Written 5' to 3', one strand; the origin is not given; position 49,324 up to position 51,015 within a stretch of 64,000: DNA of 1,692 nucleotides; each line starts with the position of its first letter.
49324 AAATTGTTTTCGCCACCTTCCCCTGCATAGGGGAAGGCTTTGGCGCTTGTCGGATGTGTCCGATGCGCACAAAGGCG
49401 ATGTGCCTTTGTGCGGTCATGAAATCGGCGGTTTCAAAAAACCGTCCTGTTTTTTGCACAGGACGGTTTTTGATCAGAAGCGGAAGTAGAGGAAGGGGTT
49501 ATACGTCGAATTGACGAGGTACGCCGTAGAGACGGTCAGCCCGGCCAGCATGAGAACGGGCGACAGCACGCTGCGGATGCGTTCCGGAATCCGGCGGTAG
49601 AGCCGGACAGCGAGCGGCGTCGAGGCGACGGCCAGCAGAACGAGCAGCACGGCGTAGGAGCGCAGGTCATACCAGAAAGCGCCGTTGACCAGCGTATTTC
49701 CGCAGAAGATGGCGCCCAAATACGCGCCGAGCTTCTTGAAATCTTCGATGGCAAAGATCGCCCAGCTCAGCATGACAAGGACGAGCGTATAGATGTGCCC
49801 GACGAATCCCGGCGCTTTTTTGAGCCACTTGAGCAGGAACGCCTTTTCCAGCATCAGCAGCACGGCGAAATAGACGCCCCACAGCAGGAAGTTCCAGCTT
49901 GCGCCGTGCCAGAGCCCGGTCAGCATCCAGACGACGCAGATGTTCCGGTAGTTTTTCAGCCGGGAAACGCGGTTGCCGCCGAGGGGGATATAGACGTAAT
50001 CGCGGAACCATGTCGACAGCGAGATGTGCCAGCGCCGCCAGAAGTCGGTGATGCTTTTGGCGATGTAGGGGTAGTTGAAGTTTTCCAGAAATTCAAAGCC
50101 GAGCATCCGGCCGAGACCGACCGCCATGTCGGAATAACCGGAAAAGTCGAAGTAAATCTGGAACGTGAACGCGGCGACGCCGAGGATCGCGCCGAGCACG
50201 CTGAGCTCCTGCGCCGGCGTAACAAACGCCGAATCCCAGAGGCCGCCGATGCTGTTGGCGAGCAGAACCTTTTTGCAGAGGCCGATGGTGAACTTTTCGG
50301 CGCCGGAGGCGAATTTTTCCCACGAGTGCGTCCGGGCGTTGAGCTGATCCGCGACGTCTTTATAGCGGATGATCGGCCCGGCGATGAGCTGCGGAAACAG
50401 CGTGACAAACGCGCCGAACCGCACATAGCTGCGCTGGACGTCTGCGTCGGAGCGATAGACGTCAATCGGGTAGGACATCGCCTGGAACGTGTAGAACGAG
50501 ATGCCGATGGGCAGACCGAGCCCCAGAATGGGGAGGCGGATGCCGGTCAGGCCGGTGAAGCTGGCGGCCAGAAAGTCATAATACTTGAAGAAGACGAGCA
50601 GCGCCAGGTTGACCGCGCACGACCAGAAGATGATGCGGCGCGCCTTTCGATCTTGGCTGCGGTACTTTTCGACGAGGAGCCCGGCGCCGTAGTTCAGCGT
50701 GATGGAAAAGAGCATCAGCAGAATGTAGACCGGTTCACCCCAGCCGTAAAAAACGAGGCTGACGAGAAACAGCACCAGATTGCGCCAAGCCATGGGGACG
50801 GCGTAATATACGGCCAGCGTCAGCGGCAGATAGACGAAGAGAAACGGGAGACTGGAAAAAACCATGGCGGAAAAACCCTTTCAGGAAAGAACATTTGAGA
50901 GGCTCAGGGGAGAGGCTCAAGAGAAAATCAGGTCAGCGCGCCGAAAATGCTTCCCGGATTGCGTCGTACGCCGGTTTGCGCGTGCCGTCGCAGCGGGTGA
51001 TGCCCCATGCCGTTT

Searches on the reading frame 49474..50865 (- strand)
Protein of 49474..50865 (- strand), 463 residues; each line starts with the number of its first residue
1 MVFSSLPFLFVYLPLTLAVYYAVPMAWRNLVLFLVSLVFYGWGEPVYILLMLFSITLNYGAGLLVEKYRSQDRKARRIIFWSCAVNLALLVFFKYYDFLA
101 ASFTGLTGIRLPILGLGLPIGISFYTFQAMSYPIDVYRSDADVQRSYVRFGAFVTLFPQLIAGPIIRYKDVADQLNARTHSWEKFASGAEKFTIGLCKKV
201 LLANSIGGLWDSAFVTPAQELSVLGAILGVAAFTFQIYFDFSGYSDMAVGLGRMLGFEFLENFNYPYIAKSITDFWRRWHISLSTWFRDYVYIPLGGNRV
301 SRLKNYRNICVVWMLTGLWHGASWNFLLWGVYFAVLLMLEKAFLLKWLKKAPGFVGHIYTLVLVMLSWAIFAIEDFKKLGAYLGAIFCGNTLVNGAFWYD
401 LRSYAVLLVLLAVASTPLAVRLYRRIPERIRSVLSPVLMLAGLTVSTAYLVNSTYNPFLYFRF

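Call 13: search_protein_families(library=pfam, proteins=[window:49474-50865:-])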
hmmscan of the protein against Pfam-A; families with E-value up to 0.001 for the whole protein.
window:49474-50865:- (463 aa): 1 family
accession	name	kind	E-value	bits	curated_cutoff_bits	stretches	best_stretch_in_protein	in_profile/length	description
PF03062.24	MBOAT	-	6.9e-31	108.2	27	1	51-344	26-298/337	MBOAT, membrane-bound O-acyltransferase family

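Call 29: find_encoding_contigs(protein=window:49474-50865:-, flank=10000, max_places=10)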
Protein window:49474-50865:- (463 aa): 23 contigs read that carry it; 10 places shown.
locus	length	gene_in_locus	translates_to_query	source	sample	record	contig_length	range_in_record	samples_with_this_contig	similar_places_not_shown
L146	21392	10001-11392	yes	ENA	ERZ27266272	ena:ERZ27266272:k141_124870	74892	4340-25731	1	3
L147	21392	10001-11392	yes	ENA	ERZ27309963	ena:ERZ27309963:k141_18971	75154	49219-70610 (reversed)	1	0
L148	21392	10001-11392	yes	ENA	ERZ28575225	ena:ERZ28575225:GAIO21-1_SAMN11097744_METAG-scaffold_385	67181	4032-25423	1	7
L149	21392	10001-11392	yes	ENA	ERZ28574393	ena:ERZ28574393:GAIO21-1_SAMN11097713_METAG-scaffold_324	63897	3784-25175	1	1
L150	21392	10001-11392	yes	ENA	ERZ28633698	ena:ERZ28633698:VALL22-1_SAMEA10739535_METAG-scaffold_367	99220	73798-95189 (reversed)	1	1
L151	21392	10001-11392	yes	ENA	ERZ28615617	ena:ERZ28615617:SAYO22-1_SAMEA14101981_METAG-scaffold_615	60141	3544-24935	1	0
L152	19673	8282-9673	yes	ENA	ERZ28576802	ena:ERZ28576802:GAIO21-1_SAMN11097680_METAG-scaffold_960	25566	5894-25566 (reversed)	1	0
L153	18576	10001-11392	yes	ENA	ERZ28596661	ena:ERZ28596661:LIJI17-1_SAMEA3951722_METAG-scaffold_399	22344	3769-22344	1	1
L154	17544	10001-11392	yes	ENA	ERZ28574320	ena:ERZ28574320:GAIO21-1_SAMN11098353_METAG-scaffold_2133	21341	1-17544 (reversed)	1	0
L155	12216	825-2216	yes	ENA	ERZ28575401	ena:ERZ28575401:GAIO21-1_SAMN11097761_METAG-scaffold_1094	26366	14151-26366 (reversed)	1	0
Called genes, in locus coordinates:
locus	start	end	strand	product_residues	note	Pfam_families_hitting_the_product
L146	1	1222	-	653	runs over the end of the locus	PF00270:DEAD (faint), PF04851:ResIII, PF17757:UvrB_inter, PF27431:UvrB_3rd, PF00271:Helicase_C, PF12344:UvrB, PF02151:UVR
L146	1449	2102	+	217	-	PF00072:Response_reg, PF00486:Trans_reg_C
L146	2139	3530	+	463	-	PF00672:HAMP, PF00512:HisKA, PF02518:HATPase_c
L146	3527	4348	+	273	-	-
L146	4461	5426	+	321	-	PF00246:Peptidase_M14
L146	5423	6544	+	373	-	PF02557:VanY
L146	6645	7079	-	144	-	-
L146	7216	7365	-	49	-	-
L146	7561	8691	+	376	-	PF01702:TGT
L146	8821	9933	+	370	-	-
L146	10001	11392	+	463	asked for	PF03062:MBOAT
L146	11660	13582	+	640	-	-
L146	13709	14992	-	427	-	PF00999:Na_H_Exchanger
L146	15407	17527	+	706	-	PF00933:Glyco_hydro_3, PF01915:Glyco_hydro_3_C, PF14310:Fn3-like (weak)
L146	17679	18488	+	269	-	PF04909:Amidohydro_2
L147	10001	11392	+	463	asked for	PF03062:MBOAT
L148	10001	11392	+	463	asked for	PF03062:MBOAT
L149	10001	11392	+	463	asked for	PF03062:MBOAT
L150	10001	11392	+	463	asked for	PF03062:MBOAT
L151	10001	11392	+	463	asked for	PF03062:MBOAT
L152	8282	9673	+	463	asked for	PF03062:MBOAT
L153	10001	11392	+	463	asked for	PF03062:MBOAT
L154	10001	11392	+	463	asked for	PF03062:MBOAT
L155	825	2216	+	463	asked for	PF03062:MBOAT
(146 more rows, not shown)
